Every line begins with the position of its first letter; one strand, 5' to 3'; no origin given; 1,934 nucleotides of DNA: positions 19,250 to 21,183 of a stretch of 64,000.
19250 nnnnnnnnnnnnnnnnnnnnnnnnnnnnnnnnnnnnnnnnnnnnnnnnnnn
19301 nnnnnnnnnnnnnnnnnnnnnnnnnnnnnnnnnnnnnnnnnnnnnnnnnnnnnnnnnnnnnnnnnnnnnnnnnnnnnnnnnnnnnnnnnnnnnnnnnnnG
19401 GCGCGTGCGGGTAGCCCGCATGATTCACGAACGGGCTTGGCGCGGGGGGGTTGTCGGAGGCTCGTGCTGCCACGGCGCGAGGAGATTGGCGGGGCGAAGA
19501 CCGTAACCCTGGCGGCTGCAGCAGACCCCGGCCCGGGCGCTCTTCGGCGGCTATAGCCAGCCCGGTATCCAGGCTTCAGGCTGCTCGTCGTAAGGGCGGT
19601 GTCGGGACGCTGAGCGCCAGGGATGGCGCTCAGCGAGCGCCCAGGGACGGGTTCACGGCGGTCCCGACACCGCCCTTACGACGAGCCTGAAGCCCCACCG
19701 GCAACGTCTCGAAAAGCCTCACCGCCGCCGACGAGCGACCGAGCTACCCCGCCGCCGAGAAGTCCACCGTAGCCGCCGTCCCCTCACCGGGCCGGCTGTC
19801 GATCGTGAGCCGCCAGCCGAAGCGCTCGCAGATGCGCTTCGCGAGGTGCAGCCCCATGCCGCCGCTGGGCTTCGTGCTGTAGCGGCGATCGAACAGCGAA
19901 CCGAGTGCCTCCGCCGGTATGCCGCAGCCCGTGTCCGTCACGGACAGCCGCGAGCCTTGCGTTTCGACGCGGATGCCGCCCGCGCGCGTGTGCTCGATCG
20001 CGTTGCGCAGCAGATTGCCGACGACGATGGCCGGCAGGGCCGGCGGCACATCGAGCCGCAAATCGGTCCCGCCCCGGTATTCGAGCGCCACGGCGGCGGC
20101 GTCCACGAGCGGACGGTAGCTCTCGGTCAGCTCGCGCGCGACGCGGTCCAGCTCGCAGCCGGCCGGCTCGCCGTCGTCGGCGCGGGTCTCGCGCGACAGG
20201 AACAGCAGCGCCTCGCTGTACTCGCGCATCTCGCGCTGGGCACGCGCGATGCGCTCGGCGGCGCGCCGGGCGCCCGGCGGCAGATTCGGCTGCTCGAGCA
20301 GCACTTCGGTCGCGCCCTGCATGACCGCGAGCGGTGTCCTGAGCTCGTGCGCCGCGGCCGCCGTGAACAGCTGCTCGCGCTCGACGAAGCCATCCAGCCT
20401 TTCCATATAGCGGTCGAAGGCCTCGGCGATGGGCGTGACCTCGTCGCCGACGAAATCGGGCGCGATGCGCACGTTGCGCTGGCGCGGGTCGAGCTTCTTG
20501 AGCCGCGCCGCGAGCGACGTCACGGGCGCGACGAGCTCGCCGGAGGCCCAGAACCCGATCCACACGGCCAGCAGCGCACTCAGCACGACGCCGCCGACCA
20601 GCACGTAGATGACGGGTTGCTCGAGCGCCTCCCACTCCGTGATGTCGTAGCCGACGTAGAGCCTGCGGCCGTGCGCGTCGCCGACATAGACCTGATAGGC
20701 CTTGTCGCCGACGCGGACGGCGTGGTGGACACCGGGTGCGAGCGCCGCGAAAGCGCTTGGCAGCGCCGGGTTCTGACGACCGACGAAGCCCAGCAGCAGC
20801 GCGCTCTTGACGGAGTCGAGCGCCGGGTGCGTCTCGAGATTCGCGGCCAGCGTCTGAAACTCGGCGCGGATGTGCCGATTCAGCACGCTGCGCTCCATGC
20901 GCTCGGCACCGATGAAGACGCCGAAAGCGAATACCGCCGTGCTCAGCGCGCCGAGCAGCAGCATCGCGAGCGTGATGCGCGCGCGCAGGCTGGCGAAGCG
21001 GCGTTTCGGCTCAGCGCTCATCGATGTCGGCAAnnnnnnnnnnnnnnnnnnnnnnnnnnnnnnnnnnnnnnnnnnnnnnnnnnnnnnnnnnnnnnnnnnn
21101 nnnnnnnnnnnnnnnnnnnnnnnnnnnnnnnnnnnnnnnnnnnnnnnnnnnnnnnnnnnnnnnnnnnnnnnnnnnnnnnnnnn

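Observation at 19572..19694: Unclassified ~120-bp nested-palindrome repeat family (3 full copies and 1 truncated copy in 64 kb)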

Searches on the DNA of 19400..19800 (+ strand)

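Call 18: search_dna_similar(query=window:19572-19694:+, collection=plasmids, mode=distant, max_rows=40)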
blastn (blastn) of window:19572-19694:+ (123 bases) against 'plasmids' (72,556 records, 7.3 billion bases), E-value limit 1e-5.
No match.
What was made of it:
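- Tried and rejected: No match (call 18).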

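Call 24: search_rna_families(source=window, start=19400, end=19800, threshold=evalue, max_evalue=10, show_alignments=3)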
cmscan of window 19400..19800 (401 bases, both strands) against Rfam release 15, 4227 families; matches with E-value up to 10: 8.
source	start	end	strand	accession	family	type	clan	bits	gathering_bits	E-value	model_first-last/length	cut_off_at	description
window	19583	19686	+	RF04159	MIR1437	Gene; miRNA;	-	39.5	168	2.2e-05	1-192/192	no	MIR1437 microRNA precursor family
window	19583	19686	-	RF04159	MIR1437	Gene; miRNA;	-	38.3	168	4.2e-05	1-192/192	no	MIR1437 microRNA precursor family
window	19606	19720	-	RF02770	Ysr224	Gene; sRNA;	-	25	70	0.0014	1-107/107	no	Yersinia sRNA 224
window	19608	19635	-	RF03878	mir-B6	Gene; miRNA;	-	18.5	89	6.6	1-83/83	no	mir-B6 microRNA precursor family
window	19412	19442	-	RF01356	CRISPR-DR28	Gene; CRISPR;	-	16.4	35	3.4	1-24/24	no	CRISPR RNA direct repeat element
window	19618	19690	+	RF00520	ybhL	Cis-reg; leader;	-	15.2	50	5.9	1-73/73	no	ybhL leader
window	19693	19784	-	RF02127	GNAS-AS1_1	Gene; lncRNA;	-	15.1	45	4.3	1-105/105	no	GNAS antisense RNA 1 conserved region 1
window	19586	19683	-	RF04281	mir-8791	Gene; miRNA;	CL00146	14.2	85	7.1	1-77/77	no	mir-8791 microRNA precursor family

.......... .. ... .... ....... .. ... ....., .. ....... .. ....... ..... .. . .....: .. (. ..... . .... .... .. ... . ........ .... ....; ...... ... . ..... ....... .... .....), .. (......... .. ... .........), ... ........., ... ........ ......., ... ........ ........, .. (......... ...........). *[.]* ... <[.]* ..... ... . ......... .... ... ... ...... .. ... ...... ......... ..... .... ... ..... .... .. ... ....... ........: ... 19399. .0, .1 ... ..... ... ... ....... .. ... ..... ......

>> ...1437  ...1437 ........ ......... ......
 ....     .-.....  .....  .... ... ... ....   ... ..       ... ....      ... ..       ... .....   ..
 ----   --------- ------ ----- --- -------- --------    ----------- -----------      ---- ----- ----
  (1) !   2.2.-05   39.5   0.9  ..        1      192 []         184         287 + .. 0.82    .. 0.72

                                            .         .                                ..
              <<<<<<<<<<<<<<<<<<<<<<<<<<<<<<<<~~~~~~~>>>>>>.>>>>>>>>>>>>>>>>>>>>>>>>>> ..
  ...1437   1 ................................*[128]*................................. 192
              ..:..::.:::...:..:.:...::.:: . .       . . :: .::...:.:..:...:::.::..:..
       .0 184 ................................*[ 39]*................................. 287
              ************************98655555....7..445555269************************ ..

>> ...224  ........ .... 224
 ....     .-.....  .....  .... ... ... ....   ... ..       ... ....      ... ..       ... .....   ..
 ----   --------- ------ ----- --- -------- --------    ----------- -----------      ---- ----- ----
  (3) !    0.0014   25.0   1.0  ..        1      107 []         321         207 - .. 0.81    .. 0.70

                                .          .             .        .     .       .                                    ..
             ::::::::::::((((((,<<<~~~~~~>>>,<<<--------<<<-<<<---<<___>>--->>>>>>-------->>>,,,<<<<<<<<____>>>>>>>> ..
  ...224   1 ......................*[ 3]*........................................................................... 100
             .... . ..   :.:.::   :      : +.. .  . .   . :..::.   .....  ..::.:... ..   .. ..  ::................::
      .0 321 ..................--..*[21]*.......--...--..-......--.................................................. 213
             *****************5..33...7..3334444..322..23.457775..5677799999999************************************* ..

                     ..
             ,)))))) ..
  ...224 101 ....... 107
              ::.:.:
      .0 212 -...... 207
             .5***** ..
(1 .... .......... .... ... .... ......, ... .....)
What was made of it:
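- On YPAL / RU-2 miniature insertion sequences: Ysr224 gives a weak hit of 25 bits, E 0.0014, below its gathering score of 70 (call 24).
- Rfam in E-value mode gives Ysr224 on the minus strand of copy 1: 25 bits, E 0.0014 (call 24).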

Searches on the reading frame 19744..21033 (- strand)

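Call 17: search_protein_families(library=pfam, proteins=[window:19744-21033:-])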
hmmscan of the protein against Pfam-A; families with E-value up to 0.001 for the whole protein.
window:19744-21033:- (429 aa): 2 families
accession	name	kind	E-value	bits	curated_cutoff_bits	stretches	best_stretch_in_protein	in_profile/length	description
PF02518.31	HATPase_c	-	7.8e-19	68.6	26.4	1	336-425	8-107/111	Histidine kinase-, DNA gyrase B-, and HSP90-like ATPase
PF00512.31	HisKA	-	1.2e-13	51.3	26.9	1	221-282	3-63/66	His Kinase A (phospho-acceptor) domain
